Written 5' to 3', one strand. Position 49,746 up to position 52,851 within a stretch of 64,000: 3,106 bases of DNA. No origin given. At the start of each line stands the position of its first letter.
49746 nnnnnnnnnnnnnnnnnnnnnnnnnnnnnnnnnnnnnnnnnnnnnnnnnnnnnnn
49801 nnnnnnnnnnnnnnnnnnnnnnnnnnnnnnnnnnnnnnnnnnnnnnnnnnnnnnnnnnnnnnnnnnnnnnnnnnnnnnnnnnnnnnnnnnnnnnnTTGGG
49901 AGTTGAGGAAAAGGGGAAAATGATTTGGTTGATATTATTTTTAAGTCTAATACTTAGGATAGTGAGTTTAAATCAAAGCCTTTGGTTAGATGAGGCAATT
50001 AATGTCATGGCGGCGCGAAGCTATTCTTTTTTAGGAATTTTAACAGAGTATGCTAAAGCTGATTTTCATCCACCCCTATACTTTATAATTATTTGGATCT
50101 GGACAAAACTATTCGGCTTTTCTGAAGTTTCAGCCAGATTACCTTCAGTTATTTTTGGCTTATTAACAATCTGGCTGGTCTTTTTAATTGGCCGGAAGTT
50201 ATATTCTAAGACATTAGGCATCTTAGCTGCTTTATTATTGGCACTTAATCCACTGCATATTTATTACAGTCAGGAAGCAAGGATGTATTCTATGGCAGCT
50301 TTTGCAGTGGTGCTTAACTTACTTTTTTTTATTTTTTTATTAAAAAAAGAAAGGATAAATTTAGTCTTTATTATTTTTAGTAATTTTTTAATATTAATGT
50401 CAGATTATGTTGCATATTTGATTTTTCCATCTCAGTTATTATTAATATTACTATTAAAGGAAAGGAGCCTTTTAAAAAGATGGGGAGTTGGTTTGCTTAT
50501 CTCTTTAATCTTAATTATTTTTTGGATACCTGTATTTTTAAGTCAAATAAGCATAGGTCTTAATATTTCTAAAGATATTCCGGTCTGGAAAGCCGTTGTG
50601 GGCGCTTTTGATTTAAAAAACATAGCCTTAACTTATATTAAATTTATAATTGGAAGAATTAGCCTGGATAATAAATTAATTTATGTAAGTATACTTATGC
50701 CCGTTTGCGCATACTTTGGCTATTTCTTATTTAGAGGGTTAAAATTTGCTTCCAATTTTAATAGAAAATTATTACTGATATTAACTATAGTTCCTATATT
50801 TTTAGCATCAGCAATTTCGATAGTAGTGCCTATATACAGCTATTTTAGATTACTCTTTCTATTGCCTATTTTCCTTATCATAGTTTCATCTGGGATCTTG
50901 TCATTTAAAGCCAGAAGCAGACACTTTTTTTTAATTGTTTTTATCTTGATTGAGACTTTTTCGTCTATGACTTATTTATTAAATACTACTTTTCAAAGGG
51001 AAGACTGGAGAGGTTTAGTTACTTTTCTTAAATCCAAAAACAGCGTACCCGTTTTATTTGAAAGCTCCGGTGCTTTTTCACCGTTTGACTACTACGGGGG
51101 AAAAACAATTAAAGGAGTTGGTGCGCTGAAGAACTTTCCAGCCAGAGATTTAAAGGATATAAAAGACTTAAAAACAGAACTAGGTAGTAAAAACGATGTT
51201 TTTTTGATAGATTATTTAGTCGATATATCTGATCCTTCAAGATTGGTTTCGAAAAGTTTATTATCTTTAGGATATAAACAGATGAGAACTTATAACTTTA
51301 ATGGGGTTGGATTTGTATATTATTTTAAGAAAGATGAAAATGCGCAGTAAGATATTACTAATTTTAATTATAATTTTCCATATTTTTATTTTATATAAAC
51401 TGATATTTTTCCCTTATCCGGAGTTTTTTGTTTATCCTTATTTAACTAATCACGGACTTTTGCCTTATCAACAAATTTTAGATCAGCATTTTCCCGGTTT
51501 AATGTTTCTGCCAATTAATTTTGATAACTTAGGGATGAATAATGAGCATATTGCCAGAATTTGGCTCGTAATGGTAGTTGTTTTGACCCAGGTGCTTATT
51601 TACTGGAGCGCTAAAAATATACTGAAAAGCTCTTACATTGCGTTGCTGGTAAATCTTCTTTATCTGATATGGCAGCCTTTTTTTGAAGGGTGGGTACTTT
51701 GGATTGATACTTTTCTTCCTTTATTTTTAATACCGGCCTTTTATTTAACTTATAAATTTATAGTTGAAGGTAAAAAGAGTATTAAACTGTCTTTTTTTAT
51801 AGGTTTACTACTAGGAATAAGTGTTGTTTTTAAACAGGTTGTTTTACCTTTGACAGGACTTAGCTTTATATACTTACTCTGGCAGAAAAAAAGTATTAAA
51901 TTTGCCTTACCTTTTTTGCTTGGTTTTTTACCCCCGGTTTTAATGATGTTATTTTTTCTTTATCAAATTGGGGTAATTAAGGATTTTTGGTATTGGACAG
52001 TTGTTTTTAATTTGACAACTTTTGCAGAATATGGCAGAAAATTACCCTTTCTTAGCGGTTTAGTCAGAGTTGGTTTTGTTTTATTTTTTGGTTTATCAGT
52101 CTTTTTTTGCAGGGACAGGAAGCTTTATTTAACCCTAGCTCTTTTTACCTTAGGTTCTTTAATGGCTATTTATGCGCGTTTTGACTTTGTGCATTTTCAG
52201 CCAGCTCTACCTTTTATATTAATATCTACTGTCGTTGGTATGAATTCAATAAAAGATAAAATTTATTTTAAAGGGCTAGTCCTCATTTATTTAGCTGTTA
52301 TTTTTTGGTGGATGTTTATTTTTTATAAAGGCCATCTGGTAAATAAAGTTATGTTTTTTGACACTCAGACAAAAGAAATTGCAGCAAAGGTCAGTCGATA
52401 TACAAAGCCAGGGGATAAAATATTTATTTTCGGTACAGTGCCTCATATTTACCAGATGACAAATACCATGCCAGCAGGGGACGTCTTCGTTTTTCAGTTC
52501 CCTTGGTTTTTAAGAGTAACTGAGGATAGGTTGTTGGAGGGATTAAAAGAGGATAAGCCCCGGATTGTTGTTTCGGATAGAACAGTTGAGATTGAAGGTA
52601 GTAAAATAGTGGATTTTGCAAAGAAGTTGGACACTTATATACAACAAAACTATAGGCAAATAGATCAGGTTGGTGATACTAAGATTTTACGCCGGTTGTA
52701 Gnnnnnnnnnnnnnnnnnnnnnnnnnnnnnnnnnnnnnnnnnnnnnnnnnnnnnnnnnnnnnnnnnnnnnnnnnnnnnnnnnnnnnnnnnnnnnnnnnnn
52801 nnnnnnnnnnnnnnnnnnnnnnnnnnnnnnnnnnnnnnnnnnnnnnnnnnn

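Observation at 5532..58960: Exceptional density of GT-C-type membrane glycosyltransferases (about 9-12 in 53 kb)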

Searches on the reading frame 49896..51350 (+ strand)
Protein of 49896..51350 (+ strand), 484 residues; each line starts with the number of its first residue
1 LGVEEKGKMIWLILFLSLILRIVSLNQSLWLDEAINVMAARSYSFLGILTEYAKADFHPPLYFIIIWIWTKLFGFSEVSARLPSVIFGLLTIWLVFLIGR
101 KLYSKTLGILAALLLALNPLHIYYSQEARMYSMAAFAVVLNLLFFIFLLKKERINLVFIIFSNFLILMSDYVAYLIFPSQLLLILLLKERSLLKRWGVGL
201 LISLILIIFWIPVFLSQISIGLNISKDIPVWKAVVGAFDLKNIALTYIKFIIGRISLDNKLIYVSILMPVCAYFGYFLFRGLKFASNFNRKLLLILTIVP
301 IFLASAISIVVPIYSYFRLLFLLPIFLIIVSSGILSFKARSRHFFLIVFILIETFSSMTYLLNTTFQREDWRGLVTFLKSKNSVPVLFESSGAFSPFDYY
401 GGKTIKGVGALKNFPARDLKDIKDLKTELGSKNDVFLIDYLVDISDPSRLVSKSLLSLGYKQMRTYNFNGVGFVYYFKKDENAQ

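Call 3: search_protein_families(library=pfam, proteins=[window:49896-51350:+], max_evalue=0.01)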
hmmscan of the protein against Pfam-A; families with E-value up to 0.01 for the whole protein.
window:49896-51350:+ (484 aa): 1 family
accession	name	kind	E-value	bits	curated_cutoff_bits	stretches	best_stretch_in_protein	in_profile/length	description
PF13231.12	PMT_2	-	1.8e-17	64.4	26.1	1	58-209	2-154/160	Dolichyl-phosphate-mannose-protein mannosyltransferase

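Call 10: find_encoding_contigs(protein=window:49896-51350:+, flank=2000, max_places=4)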
Protein window:49896-51350:+ (484 aa): no gene with exactly this product is on record in the collection.

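Call 65: search_protein_families(library=ncbifam, proteins=[window:49920-51350:+], max_evalue=0.01)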
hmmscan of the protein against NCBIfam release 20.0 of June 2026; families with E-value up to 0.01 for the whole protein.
window:49920-51350:+ (476 aa): 2 families
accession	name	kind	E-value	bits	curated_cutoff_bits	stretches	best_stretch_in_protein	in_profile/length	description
TIGR03663.1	TIGR03663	subfamily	7.7e-12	44.9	126.25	1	2-209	4-225/435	flippase activity-associated protein Agl23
NF052499.1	MnslTaseMT1671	equivalog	5e-07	28.5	900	1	9-203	37-236/523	mannosyltransferase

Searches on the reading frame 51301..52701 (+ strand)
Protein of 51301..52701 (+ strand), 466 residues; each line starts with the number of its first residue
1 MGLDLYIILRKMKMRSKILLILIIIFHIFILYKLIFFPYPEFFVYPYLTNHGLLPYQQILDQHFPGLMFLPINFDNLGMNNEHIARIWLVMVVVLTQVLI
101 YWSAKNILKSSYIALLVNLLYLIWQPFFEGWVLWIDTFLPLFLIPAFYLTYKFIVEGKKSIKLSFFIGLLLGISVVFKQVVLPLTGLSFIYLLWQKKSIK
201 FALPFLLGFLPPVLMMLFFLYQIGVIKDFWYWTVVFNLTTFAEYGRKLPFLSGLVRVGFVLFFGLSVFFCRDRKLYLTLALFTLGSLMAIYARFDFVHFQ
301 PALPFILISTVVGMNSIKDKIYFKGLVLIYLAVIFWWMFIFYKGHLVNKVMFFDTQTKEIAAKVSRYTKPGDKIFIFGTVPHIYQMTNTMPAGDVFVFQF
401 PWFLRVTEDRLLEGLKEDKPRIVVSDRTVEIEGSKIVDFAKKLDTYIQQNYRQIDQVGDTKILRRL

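Call 3: search_protein_families(library=pfam, proteins=[window:51301-52701:+], max_evalue=0.01)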
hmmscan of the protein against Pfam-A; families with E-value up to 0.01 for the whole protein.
window:51301-52701:+ (466 aa): 1 family
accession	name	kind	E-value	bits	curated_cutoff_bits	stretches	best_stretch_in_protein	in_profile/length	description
PF13231.12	PMT_2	-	5.4e-05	23.9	26.1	1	76-210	15-149/160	Dolichyl-phosphate-mannose-protein mannosyltransferase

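Call 65: search_protein_families(library=ncbifam, proteins=[window:51334-52701:+], max_evalue=0.01)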
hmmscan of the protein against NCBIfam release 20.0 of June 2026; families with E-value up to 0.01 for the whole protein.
window:51334-52701:+ (455 aa): 0 families
